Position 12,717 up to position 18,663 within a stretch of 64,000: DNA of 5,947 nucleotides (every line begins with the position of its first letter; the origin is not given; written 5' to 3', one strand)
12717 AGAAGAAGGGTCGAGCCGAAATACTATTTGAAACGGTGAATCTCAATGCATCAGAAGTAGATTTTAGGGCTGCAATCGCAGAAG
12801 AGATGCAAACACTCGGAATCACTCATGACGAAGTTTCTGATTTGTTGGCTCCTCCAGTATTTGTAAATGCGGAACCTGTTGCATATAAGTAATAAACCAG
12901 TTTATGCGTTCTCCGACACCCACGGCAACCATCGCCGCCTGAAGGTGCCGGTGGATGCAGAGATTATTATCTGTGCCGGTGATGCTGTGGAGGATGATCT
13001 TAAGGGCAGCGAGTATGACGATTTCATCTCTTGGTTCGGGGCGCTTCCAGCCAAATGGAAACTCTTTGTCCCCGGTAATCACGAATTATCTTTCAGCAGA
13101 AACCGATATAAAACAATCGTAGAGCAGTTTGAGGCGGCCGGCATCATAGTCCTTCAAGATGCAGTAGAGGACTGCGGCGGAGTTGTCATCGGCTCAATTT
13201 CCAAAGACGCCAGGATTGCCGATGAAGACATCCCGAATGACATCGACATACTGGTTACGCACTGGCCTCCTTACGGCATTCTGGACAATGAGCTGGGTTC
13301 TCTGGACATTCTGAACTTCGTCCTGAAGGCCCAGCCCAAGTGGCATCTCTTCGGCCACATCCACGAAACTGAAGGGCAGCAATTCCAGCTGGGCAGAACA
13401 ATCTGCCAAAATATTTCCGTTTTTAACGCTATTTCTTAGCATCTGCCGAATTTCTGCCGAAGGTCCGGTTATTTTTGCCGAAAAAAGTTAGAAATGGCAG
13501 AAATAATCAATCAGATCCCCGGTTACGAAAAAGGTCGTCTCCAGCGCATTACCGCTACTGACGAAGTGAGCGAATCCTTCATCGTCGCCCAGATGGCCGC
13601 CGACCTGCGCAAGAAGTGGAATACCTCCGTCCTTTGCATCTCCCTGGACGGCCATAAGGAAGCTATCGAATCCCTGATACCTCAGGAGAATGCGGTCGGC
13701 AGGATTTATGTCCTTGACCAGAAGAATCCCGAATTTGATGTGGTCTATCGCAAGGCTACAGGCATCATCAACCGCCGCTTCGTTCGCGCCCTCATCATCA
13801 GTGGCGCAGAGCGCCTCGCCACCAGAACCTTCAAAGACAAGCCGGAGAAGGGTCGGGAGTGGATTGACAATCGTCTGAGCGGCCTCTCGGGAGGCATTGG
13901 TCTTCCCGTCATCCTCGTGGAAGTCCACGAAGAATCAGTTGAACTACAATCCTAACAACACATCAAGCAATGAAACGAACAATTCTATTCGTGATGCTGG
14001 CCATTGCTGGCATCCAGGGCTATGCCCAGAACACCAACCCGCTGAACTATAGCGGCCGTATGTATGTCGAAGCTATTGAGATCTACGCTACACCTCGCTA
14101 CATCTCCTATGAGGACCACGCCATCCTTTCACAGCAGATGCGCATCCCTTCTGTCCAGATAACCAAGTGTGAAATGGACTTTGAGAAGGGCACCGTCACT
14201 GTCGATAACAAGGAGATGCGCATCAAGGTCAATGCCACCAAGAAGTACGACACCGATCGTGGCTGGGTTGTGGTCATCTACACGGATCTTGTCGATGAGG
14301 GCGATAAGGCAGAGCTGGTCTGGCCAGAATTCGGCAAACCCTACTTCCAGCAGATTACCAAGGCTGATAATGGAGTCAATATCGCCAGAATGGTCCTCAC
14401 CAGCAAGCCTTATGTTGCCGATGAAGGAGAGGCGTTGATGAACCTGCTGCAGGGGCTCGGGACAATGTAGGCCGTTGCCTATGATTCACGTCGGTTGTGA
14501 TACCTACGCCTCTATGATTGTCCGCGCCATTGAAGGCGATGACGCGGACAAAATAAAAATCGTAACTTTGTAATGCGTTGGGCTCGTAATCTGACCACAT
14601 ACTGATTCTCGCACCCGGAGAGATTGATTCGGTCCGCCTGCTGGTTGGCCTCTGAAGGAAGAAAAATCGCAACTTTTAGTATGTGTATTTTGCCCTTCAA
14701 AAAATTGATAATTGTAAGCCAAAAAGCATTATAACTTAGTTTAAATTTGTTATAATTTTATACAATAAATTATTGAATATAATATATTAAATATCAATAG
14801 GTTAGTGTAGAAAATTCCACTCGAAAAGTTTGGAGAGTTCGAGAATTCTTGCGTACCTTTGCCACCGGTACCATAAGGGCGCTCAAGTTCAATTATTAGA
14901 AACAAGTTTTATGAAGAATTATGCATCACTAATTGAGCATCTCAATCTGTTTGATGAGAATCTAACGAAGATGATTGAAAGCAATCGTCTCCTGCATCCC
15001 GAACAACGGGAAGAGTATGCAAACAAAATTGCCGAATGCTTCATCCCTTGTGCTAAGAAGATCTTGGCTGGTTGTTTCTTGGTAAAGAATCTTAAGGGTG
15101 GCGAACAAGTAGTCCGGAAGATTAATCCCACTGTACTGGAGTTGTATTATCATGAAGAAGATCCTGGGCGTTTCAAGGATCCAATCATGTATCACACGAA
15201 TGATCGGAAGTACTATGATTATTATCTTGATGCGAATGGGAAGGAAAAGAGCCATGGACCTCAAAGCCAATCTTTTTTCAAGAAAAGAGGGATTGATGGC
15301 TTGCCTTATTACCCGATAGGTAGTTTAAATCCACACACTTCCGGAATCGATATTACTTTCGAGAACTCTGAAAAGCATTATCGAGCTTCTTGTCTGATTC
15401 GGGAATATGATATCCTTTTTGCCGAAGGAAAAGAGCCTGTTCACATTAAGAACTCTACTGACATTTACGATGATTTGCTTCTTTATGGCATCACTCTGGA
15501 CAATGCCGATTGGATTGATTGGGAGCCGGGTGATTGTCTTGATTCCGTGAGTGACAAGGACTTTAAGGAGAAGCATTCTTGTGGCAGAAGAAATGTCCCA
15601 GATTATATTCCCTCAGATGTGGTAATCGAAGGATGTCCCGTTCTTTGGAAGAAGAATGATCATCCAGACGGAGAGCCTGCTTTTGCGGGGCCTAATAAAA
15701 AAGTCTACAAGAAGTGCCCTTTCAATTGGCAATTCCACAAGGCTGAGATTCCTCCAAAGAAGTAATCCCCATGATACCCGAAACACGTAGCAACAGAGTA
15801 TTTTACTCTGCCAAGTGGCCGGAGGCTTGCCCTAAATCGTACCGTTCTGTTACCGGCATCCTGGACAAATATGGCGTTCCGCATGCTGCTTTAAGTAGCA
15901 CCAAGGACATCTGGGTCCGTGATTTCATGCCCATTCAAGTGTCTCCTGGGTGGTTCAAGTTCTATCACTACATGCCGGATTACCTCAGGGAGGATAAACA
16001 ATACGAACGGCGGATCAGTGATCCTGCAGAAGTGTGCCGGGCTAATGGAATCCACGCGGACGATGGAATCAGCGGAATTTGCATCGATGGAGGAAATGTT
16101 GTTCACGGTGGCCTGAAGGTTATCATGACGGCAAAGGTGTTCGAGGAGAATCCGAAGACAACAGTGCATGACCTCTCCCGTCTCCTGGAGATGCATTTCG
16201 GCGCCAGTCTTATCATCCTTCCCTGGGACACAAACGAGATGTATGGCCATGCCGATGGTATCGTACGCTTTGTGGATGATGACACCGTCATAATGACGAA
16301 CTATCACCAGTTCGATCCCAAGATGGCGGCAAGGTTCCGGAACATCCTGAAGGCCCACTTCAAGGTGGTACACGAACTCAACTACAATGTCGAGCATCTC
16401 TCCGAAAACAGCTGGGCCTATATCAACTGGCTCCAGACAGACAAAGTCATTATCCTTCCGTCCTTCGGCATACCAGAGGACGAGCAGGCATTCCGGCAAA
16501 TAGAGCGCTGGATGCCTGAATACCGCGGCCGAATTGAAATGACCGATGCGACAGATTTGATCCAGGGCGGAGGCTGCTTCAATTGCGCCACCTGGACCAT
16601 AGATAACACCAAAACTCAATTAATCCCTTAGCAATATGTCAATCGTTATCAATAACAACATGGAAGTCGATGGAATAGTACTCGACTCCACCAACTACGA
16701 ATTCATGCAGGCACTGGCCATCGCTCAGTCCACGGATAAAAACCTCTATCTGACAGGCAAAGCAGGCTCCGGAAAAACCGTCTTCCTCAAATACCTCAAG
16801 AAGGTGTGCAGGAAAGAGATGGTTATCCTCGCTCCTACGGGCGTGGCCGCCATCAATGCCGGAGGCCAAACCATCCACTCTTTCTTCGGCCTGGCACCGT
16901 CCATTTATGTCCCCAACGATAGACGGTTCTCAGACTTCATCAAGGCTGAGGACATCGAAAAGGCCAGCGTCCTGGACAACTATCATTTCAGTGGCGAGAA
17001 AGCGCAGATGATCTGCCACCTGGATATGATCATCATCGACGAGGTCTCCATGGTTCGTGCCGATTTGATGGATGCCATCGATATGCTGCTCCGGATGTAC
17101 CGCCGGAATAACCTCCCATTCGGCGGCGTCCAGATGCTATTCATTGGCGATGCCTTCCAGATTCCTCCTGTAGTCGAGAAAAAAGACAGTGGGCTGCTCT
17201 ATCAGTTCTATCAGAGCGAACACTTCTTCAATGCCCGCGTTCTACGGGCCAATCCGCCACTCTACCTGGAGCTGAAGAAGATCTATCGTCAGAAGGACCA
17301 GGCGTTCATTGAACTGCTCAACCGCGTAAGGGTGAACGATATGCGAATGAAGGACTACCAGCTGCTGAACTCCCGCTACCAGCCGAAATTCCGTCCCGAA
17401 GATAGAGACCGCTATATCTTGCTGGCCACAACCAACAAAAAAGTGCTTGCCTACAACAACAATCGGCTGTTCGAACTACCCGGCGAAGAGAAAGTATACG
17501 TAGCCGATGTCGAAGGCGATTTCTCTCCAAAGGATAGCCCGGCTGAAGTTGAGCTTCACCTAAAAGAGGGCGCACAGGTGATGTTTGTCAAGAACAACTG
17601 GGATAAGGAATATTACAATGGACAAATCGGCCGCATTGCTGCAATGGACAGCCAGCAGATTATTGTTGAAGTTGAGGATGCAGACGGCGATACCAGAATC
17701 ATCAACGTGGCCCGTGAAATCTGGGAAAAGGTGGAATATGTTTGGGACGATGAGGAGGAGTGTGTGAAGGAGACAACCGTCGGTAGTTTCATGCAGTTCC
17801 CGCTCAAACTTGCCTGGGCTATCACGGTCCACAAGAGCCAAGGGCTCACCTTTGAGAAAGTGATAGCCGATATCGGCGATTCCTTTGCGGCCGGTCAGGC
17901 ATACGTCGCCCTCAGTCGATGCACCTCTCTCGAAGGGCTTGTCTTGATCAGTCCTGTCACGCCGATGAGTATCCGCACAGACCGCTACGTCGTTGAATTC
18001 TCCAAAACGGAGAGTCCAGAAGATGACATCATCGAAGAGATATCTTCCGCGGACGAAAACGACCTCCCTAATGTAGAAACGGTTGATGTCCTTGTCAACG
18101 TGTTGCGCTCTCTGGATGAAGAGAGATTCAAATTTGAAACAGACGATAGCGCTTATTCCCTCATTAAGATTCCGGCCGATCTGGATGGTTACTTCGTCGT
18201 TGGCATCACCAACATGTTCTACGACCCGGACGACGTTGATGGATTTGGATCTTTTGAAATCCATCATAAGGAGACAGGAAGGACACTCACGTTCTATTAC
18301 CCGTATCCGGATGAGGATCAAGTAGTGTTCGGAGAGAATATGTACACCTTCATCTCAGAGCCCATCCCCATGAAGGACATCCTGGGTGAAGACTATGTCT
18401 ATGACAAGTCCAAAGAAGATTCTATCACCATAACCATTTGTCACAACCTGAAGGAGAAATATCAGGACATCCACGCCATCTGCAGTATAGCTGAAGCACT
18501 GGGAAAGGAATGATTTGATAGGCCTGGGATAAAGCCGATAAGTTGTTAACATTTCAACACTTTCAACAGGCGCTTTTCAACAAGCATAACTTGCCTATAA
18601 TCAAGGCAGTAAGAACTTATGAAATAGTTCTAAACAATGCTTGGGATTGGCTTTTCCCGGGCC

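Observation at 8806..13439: Candidate uncharacterised defence locus: AAA+ ATPase divergent from a WYL regulator / two PD-(D/E)xK-like proteins / metallophosphoesterase operon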

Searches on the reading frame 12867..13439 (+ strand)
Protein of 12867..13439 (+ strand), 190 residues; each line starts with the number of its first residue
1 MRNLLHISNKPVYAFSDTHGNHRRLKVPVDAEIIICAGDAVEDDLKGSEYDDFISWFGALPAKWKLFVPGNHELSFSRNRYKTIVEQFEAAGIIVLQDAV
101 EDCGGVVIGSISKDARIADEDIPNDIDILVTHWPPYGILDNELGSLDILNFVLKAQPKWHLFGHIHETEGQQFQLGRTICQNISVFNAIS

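Call 3: search_protein_families(library=pfam, proteins=[window:12867-13439:+], max_evalue=0.1)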
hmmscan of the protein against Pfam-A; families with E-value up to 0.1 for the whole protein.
window:12867-13439:+ (190 aa): 2 families
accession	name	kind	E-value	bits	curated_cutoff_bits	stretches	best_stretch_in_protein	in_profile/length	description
PF00149.33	Metallophos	-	4.4e-13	50.5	21.5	1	11-167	2-190/191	Calcineurin-like phosphoesterase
PF12850.12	Metallophos_2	-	0.0064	16.9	27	1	13-169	4-120/154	Calcineurin-like phosphoesterase superfamily domain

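Call 4: search_protein_families(library=padloc, proteins=[window:12867-13439:+], max_evalue=0.1)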
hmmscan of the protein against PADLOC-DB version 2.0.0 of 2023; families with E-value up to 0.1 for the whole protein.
window:12867-13439:+ (190 aa): 2 families
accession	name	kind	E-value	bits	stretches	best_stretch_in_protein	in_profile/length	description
PDLC04908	PDC-S10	-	1.6e-39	133.5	1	12-187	12-202/223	-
PDLC02310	AbiEii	-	0.051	11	1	98-129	40-69/265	AbiEii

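Call 6: search_protein_families(library=ncbifam, proteins=[window:12867-13439:+], max_evalue=0.1)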
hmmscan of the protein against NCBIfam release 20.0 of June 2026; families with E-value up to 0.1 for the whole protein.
window:12867-13439:+ (190 aa): 0 families

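Call 7: search_protein_families(library=phrogs, proteins=[window:12867-13439:+], max_evalue=0.1)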
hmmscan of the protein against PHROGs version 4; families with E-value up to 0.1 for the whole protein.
window:12867-13439:+ (190 aa): 4 families
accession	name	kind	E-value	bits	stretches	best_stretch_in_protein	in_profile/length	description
phrog_1649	-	other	7.4e-12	45.5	2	6-98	32-131/308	metallo-phosphoesterase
phrog_547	-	other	9.4e-06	25.9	1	34-180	76-179/245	phosphoesterase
phrog_20330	-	unknown function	0.027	15.6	1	41-94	61-115/125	-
phrog_246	-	other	0.064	13.3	1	11-76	177-244/417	NinI-like serine-threonine phosphatase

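Call 94: search_solved_structures(query=window:12867-13439:+, max_evalue=0.1)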
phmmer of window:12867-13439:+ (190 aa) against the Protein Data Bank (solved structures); distinct sequences matched with E-value up to 0.1: 4.
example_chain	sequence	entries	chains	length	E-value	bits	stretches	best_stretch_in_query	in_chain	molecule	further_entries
3rl4_A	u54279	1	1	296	4.5e-16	62.3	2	14-87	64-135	Metallophosphoesterase MPPED2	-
3rl3_A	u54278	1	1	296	1.1e-14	57.7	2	14-87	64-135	Metallophosphoesterase MPPED2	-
3rl5_A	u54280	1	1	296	1.3e-13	54.2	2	14-87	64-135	Metallophosphoesterase MPPED2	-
8zno_B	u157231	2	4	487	0.086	15.7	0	96-180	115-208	Mitochondrial-processing peptidase subunit beta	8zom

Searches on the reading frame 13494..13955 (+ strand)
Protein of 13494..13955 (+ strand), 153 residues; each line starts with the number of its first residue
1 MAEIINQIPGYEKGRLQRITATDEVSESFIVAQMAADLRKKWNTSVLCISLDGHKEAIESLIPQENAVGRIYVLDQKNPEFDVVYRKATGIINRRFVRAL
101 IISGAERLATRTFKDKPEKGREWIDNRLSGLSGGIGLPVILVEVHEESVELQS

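Call 3: search_protein_families(library=pfam, proteins=[window:13494-13955:+], max_evalue=0.1)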
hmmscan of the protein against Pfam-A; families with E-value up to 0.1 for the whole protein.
window:13494-13955:+ (153 aa): 1 family
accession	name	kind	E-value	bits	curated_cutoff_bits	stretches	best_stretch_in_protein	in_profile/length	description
PF09668.16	Asp_protease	-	0.014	16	26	1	92-152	16-76/109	Aspartyl protease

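Call 4: search_protein_families(library=padloc, proteins=[window:13494-13955:+], max_evalue=0.1)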
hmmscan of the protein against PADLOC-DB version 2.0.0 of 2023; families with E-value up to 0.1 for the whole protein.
window:13494-13955:+ (153 aa): 0 families

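Call 6: search_protein_families(library=ncbifam, proteins=[window:13494-13955:+], max_evalue=0.1)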
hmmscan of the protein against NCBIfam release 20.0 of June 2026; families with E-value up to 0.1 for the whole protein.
window:13494-13955:+ (153 aa): 0 families

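Call 7: search_protein_families(library=phrogs, proteins=[window:13494-13955:+], max_evalue=0.1)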
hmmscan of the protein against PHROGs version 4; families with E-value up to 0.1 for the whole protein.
window:13494-13955:+ (153 aa): 0 families

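Call 61: search_solved_structures(query=A3, max_evalue=10, show_alignments=2)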
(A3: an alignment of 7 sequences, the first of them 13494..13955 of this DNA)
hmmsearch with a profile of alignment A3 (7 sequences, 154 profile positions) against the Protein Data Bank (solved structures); distinct sequences matched with E-value up to 10: 6.
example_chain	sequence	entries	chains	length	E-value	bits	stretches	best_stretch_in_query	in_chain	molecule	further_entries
2r6a_A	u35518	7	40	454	0.11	15.3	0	10-58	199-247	Replicative helicase | Replicative DNA helicase DnaB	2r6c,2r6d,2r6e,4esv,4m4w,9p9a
2vye_A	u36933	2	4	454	0.15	14.8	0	10-58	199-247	REPLICATIVE DNA HELICASE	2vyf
8ydl_A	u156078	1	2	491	0.28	14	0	35-56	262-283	Fusion glycoprotein F2, F1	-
1t6t_1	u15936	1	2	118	0.6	12.9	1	32-63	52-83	putative protein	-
9j4d_F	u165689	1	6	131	0.94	12.3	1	72-132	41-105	Tubulin polymerization-promoting protein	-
7zm7_f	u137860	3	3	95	1.4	11.7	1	70-110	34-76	NADH dehydrogenase-like protein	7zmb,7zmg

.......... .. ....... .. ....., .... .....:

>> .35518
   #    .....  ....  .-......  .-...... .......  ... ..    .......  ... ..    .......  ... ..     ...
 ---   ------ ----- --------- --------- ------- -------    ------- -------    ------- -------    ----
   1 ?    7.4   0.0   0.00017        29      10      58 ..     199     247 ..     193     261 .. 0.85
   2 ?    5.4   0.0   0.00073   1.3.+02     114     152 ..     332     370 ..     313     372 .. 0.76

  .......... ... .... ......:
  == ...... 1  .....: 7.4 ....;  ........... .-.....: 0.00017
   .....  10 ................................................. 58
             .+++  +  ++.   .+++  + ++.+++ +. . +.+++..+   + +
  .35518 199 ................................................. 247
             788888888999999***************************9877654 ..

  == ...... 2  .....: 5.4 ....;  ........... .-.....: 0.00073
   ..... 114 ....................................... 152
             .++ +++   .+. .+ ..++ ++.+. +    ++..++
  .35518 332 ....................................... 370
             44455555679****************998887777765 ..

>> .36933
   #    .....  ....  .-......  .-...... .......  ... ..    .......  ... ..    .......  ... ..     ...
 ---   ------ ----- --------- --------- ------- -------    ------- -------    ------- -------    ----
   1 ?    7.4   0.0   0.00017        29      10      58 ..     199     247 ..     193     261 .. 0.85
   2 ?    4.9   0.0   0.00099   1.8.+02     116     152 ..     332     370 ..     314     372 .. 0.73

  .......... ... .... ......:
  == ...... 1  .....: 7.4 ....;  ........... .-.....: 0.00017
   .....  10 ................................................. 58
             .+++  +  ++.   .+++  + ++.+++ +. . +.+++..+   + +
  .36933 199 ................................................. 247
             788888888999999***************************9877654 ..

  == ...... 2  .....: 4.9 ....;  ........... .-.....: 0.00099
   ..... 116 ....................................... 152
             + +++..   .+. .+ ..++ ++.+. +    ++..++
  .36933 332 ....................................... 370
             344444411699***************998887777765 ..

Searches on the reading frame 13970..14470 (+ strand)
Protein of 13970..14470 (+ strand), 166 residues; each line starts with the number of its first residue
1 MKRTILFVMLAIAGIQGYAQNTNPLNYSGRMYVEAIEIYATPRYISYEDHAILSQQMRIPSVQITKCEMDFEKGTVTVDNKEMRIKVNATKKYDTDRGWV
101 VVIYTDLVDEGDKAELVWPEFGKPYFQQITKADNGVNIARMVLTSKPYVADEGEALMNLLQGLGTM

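Call 3: search_protein_families(library=pfam, proteins=[window:13970-14470:+], max_evalue=0.1)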
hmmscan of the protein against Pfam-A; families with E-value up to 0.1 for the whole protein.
window:13970-14470:+ (166 aa): 2 families
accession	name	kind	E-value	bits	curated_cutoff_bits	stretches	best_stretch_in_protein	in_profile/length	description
PF17947.6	4HB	-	0.07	13.6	26.1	0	89-138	21-70/78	Four helical bundle domain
PF18361.6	ssDBP_DBD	-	0.078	13.6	25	0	87-119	90-122/136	Single stranded DNA-binding protein ss DNA binding domain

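Call 4: search_protein_families(library=padloc, proteins=[window:13970-14470:+], max_evalue=0.1)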
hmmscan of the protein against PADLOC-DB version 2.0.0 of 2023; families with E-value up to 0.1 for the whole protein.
window:13970-14470:+ (166 aa): 0 families

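Call 6: search_protein_families(library=ncbifam, proteins=[window:13970-14470:+], max_evalue=0.1)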
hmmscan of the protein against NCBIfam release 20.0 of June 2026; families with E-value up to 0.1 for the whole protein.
window:13970-14470:+ (166 aa): 0 families

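Call 7: search_protein_families(library=phrogs, proteins=[window:13970-14470:+], max_evalue=0.1)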
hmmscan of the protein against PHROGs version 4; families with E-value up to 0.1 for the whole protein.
window:13970-14470:+ (166 aa): 0 families

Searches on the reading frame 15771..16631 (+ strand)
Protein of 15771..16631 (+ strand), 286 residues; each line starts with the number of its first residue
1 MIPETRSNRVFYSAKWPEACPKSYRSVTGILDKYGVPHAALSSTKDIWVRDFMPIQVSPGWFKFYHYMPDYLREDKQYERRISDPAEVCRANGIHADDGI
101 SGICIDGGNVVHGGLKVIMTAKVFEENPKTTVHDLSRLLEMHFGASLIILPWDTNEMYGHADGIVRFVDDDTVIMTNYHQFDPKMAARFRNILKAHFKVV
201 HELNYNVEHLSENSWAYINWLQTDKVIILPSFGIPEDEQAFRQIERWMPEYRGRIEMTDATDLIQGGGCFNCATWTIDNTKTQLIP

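Call 3: search_protein_families(library=pfam, proteins=[window:15771-16631:+], max_evalue=0.1)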
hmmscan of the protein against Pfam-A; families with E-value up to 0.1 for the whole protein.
window:15771-16631:+ (286 aa): 1 family
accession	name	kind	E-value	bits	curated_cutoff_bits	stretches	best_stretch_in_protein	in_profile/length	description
PF04371.20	PAD_porph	-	6.2e-23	82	25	1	42-275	70-318/321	Porphyromonas-type peptidyl-arginine deiminase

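Call 4: search_protein_families(library=padloc, proteins=[window:15771-16631:+], max_evalue=0.1)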
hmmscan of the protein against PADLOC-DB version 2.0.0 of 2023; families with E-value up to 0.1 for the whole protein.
window:15771-16631:+ (286 aa): 0 families

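Call 6: search_protein_families(library=ncbifam, proteins=[window:15771-16631:+], max_evalue=0.1)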
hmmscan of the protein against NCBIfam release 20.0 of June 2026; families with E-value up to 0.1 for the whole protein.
window:15771-16631:+ (286 aa): 3 families
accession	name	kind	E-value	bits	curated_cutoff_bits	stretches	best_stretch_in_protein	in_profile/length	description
NF010070.0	PRK13551.1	subfamily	1.1e-09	37.7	483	1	216-278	302-362/365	agmatine deiminase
TIGR03380.1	agmatine_aguA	equivalog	2e-09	36.9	381.8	1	216-277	296-355/357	agmatine deiminase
NF058526.1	Thoeris_type3_ThcB4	equivalog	0.057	12.2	220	1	185-239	267-321/375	Thoeris type III anti-phage system protein ThcB4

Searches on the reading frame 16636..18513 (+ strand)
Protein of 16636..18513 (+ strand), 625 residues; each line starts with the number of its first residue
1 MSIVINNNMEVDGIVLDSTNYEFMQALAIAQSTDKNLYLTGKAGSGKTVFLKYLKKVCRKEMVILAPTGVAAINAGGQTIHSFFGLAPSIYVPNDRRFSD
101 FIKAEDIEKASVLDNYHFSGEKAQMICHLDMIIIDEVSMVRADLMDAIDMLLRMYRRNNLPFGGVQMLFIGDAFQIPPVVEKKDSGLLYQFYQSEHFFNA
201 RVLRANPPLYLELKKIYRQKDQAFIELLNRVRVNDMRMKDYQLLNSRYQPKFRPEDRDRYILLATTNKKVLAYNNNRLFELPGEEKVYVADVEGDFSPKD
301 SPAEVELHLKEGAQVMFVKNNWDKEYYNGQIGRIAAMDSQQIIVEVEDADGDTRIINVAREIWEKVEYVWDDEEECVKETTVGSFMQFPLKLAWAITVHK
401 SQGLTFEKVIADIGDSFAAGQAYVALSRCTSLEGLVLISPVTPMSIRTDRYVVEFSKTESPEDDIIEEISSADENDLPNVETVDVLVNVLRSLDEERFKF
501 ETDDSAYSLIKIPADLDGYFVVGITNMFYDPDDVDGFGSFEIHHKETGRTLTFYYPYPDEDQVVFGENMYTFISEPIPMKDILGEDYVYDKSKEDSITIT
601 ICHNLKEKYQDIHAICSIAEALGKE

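Call 3: search_protein_families(library=pfam, proteins=[window:16636-18513:+], max_evalue=0.1)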
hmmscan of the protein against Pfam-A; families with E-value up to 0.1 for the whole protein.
window:16636-18513:+ (625 aa): 18 families
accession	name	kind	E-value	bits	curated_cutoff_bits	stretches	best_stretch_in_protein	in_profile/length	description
PF05970.20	PIF1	-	3.4e-25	89.4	25.9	1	28-236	16-217/223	PIF1-like helicase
PF13604.12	AAA_30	-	9.1e-13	48.8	27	1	28-237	12-174/191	AAA domain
PF13245.12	AAA_19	-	5.3e-12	46.5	25.1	1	26-179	2-132/134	AAA domain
PF18335.7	SH3_13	-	8.7e-07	29.1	41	1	307-346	24-63/65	ATP-dependent RecD-like DNA helicase SH3 domain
PF02689.20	Herpes_Helicase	-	1.8e-06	26.7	27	1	388-437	725-776/808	Helicase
PF13538.12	UvrD_C_2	-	1.4e-05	25.3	27.4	1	392-428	1-44/52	UvrD-like helicase C-terminal domain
PF13401.12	AAA_22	-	0.00042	21.1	27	1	32-171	3-122/130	AAA domain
PF21530.3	Pif1_2B_dom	-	0.0029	17.7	23.9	1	303-320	12-29/47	DNA helicase Pif1, 2B domain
PF01443.25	Viral_helicase1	-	0.014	15.7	21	0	391-430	178-221/228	Viral superfamily 1 RNA helicase core domain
PF02367.23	TsaE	-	0.015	15.7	26.6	1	22-68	9-55/128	Threonylcarbamoyl adenosine biosynthesis protein TsaE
PF01078.27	Mg_chelatase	-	0.018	14.9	20.3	1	24-57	12-45/207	Magnesium chelatase, subunit ChlI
PF14532.12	Sigma54_activ_2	-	0.023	15.3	25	1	22-58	9-45/138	Sigma-54 interaction domain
PF00270.35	DEAD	-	0.024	14.8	26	0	25-155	4-145/167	DEAD/DEAH box helicase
PF13191.12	AAA_16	-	0.025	15.5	32.6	1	31-65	21-55/167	AAA ATPase domain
PF24315.1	DUF7489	-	0.044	14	27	0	341-367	24-50/65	Domain of unknown function (DUF7489)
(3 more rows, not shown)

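Call 4: search_protein_families(library=padloc, proteins=[window:16636-18513:+], max_evalue=0.1)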
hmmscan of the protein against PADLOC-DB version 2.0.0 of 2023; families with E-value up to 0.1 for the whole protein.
window:16636-18513:+ (625 aa): 13 families
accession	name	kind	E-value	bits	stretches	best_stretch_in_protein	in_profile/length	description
PDLC05065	PDC-S68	-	2.5e-17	60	2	38-179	624-745/1221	-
PDLC01734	typeIV_RecD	-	5e-16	56.1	2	26-179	345-476/763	RecD_0_IVD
PDLC05064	PDC-S68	-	1e-15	54.6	2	35-179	700-824/1273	-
PDLC04476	PDC-M16A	-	1.1e-15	55.2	1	36-225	27-218/691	-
PDLC04475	PDC-M16A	-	1.6e-14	51.4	1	31-276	28-289/721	-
PDLC05066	PDC-S68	-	7.5e-14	48.7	2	39-181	598-723/1202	-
PDLC01148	RecD_like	-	2.5e-13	47.2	2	15-179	313-445/719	RecD/Tra ATPase fused to N-terminal HHH domain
PDLC05035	PDC-S53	-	2.8e-09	33.6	2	378-410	803-835/900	-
PDLC04472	PDC-M16A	-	2.7e-08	30.6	1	30-225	236-430/930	-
PDLC04474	PDC-M16A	-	9e-06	22.4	2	33-180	234-379/917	-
PDLC00268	PtuA1|PtuA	-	0.00022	18.8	1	26-60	18-51/411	AAA ATPase domain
PDLC00122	GajB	-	0.0024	14.9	1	391-428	421-463/502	UrvD helicase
PDLC00123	GajB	-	0.03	10.9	0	375-410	424-459/540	UrvD helicase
